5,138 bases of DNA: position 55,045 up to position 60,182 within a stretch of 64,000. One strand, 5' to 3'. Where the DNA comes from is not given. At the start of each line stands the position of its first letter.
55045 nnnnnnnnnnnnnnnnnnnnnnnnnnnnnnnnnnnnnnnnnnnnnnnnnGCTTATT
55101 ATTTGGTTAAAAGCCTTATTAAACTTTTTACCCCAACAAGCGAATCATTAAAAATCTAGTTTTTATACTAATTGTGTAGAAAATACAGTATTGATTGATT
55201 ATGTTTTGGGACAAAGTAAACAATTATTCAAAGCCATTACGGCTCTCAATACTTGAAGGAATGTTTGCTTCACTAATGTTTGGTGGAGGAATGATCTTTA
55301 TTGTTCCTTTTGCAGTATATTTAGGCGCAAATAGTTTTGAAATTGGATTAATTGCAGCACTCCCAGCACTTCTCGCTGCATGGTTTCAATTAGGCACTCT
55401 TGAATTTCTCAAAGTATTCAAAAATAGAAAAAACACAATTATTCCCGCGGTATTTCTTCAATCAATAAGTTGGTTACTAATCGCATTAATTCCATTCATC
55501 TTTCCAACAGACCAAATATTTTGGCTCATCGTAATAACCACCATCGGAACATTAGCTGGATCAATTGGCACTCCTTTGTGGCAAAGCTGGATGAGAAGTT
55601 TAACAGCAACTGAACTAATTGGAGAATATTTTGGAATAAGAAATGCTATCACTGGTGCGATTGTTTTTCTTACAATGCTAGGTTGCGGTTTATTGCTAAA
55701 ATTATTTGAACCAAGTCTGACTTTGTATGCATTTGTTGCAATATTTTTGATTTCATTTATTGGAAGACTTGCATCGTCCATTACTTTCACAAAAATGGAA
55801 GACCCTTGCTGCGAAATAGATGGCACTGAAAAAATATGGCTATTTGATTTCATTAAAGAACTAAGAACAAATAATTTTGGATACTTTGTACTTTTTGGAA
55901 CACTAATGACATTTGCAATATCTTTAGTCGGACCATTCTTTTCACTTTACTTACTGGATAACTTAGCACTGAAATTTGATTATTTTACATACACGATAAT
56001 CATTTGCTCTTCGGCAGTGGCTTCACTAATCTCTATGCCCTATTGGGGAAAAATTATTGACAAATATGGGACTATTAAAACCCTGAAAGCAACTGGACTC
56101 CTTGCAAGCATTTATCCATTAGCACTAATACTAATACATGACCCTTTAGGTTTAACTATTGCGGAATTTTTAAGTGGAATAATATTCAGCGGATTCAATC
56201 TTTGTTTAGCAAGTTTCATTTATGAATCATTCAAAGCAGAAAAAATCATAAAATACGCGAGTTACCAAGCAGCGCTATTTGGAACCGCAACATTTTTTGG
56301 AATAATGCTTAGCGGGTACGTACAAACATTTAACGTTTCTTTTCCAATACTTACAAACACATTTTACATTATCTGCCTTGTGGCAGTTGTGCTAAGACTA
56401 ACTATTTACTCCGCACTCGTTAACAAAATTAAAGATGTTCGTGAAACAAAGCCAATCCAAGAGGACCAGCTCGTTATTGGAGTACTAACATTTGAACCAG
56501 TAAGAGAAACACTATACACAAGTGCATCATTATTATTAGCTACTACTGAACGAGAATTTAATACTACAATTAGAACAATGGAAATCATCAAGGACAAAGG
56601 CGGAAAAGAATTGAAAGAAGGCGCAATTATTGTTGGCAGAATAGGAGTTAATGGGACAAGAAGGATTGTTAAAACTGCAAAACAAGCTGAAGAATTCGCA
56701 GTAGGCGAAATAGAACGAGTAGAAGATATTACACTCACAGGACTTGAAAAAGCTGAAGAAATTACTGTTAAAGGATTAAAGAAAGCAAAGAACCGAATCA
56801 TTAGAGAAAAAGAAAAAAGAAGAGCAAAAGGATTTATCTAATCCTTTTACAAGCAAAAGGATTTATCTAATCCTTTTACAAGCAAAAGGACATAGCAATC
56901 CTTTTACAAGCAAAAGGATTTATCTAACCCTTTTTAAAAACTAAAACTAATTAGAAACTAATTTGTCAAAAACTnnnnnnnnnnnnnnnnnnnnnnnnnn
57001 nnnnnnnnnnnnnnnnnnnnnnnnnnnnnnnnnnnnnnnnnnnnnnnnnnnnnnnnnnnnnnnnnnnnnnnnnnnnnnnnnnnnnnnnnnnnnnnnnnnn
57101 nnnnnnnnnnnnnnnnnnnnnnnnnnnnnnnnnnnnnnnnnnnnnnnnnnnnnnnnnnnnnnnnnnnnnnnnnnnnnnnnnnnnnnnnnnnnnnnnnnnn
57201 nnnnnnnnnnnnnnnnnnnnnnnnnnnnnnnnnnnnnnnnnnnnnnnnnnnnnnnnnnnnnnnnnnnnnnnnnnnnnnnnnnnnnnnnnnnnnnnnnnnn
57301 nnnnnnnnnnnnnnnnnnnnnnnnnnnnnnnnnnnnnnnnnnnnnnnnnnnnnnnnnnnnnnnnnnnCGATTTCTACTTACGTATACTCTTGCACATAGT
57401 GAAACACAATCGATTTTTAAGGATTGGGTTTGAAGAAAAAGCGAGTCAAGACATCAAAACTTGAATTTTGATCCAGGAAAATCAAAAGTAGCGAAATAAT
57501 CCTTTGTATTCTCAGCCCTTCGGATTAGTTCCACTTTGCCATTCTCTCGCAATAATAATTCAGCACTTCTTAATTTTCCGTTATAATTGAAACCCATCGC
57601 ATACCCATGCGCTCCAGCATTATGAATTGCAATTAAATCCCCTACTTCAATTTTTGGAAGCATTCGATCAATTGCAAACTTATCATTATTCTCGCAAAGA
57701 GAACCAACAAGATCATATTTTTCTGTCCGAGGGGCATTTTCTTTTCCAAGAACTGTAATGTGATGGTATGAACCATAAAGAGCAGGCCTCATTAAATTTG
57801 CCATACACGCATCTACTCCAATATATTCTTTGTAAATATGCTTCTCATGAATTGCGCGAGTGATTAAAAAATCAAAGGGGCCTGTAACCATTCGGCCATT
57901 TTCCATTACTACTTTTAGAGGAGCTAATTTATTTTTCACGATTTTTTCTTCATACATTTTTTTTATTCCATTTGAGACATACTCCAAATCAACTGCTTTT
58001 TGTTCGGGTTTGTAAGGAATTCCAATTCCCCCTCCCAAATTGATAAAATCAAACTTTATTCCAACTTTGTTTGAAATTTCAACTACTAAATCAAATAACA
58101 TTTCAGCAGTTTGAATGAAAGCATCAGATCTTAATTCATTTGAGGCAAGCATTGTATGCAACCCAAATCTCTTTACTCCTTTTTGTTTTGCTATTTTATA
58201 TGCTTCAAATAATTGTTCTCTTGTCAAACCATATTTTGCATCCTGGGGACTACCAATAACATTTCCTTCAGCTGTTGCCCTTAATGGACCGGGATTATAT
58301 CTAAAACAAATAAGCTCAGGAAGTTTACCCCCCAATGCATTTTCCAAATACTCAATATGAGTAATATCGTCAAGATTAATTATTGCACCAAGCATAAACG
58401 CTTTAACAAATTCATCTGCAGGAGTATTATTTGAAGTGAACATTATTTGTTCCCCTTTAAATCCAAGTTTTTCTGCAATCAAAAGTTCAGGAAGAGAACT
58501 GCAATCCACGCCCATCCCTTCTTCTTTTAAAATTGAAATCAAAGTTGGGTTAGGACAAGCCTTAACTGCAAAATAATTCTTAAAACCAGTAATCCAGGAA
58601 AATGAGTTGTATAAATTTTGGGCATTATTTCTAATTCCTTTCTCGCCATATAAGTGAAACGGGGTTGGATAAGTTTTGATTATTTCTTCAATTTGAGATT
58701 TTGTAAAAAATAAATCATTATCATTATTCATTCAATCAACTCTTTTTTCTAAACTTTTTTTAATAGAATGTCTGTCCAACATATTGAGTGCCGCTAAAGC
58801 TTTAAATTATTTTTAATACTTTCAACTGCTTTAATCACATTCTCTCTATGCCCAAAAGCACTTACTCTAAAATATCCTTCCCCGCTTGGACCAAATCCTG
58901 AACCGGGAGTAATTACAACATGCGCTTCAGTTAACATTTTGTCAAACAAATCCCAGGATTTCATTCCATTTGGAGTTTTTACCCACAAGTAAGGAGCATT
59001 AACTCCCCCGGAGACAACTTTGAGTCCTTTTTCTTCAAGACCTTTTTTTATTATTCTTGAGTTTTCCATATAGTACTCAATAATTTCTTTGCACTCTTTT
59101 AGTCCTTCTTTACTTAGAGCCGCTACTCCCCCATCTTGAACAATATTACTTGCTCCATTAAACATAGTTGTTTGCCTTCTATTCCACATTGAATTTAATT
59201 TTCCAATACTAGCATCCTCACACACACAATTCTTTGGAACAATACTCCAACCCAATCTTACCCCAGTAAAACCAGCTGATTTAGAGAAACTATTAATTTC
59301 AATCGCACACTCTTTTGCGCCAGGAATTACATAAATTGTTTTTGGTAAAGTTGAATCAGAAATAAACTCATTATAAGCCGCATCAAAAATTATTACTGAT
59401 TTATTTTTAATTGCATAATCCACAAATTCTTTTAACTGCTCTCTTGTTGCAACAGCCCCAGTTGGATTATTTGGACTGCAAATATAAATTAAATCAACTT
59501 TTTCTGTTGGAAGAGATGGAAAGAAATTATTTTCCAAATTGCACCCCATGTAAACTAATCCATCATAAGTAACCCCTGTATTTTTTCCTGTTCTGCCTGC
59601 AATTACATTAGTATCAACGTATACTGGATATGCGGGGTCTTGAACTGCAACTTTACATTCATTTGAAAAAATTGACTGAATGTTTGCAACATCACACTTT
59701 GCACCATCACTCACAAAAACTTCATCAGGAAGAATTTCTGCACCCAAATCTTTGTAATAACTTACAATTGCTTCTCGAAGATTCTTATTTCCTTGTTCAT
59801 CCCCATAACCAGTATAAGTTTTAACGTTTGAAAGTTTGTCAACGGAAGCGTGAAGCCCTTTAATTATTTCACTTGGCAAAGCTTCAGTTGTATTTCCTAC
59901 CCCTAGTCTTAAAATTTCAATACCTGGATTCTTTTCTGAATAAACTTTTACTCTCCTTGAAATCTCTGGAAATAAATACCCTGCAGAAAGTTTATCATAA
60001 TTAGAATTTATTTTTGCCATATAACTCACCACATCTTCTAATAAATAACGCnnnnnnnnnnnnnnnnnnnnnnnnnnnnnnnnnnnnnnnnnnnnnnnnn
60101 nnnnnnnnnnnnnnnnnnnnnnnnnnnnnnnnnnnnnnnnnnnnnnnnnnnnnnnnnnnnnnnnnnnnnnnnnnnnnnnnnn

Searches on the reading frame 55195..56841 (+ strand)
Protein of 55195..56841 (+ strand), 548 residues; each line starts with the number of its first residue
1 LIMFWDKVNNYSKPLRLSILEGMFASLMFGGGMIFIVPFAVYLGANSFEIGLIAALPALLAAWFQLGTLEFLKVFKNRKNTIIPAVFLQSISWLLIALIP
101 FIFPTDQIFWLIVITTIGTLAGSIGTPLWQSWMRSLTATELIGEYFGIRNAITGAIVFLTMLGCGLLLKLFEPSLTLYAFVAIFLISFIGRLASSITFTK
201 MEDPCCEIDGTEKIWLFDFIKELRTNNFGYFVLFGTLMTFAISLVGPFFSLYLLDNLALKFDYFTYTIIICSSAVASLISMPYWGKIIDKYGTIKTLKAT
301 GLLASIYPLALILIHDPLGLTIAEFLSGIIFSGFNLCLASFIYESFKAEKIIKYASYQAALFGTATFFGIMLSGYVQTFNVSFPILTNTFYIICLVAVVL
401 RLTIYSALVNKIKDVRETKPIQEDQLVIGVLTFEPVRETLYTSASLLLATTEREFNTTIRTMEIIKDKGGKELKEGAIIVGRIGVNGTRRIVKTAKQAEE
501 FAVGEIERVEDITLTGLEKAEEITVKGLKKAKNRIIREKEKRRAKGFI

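Call 20: search_protein_families(library=ncbifam, proteins=[window:55195-56841:+], max_evalue=0.00001)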
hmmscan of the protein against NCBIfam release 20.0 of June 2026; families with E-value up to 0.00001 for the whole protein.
window:55195-56841:+ (548 aa): 0 families

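Call 59: search_protein_families(library=pfam, proteins=[window:55195-56841:+], max_evalue=0.001)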
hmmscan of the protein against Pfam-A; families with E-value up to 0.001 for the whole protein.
window:55195-56841:+ (548 aa): 1 family
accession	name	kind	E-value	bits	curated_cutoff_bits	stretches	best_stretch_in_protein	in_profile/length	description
PF07690.21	MFS_1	-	1.4e-26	93.7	33.4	2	24-347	6-324/347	Major Facilitator Superfamily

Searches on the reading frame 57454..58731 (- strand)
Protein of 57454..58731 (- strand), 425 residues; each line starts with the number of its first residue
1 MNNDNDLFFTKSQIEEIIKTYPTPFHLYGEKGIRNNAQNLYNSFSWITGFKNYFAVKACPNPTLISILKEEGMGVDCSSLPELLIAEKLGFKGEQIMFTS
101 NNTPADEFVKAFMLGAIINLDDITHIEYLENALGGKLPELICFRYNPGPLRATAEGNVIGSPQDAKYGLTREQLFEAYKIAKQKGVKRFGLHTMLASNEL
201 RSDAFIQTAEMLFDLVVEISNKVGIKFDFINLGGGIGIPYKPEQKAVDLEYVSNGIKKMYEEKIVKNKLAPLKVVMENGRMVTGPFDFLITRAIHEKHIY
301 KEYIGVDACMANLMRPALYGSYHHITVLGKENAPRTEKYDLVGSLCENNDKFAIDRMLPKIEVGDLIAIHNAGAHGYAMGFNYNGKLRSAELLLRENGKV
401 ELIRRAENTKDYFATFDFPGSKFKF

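Call 20: search_protein_families(library=ncbifam, proteins=[window:57454-58731:-], max_evalue=0.00001)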
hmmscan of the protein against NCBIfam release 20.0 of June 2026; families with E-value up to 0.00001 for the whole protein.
window:57454-58731:- (425 aa): 7 families
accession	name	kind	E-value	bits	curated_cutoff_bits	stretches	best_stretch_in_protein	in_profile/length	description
TIGR01048.1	lysA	equivalog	1.1e-89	300.8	297.9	1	2-414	4-414/417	diaminopimelate decarboxylase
NF006515.0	PRK08961.1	equivalog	7e-60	202.9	802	1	22-394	502-859/861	bifunctional aspartate kinase/diaminopimelate decarboxylase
TIGR03099.1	dCO2ase_PEP1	hypoth_equivalog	9.6e-43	146.7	478.45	1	4-392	5-396/398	pyridoxal-dependent decarboxylase, exosortase A system-associated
NF052544.1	OrLyDeCDokD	equivalog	5.9e-42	143.8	700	1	3-412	22-455/461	ornithine/lysine decarboxylase DokD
NF041039.1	FslC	exception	3.4e-15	55.8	500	1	9-405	14-414/418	rhizoferrin biosystnesis N-citrylornithine decarboxylase FslC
TIGR01273.1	speA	equivalog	1.1e-09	37.3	624.1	1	72-298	116-353/624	arginine decarboxylase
NF003763.0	PRK05354.1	equivalog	5.4e-07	28.5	369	1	65-300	117-363/636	biosynthetic arginine decarboxylase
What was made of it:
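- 57454..61709 (-): lysA-dapL-dapA-dapB cluster (DAP route to lysine). This is context for the finding, not part of the system. Call 20.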

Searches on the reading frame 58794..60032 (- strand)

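Call 20: search_protein_families(library=ncbifam, proteins=[window:58794-60032:-], max_evalue=0.00001)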
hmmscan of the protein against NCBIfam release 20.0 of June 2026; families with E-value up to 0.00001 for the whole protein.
window:58794-60032:- (412 aa): 65 families (the best 25 are shown)
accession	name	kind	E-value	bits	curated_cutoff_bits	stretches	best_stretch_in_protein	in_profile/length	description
TIGR03542.1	DAPAT_plant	equivalog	7.7e-172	571.7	364.7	1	7-409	2-401/402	LL-diaminopimelate aminotransferase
NF006756.0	PRK09276.1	subfamily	5.2e-63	213.3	507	1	17-408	12-384/387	LL-diaminopimelate aminotransferase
TIGR03540.1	DapC_direct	equivalog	5.4e-62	209.9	593.25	1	18-408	11-382/383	LL-diaminopimelate aminotransferase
NF041364.1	GntC_guanitoxin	equivalog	1.1e-49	169.3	415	1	43-404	3-351/356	guanitoxin biosynthesis PLP-dependent (S)-gamma-hydroxy-L-arginine cyclodehydratase GntC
NF005977.0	PRK08068.1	subfamily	1.6e-46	159.3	494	1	29-408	23-385/391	transaminase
NF005815.0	PRK07681.1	equivalog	5.6e-44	150.7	545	1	20-409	16-385/399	LL-diaminopimelate aminotransferase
NF004611.0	PRK05942.1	equivalog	3e-42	145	628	1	33-408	30-388/394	aspartate aminotransferase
NF006604.0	PRK09148.1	equivalog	2.8e-40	138.5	648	1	19-410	14-389/406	LL-diaminopimelate aminotransferase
NF006033.0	PRK08175.1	equivalog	1.2e-39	136.5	647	1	19-410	19-394/407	alanine transaminase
NF006229.0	PRK08361.1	equivalog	6.3e-39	134.1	624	1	39-410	34-388/391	aspartate aminotransferase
NF006387.0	PRK08636.1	equivalog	1.3e-37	129.8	675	1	17-411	14-399/403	LL-diaminopimelate aminotransferase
NF004937.0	PRK06290.1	equivalog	2.1e-36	125.5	585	1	10-365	16-352/410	LL-diaminopimelate aminotransferase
NF041091.1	asp_aminotase_Arch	equivalog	1.9e-34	119.1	550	1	31-410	20-375/376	aspartate aminotransferase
NF005816.0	PRK07682.1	equivalog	2.9e-34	118.3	620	1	41-408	32-381/390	aminotransferase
NF004770.0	PRK06108.1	subfamily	3e-34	118.5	422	1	38-410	36-392/396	pyridoxal phosphate-dependent aminotransferase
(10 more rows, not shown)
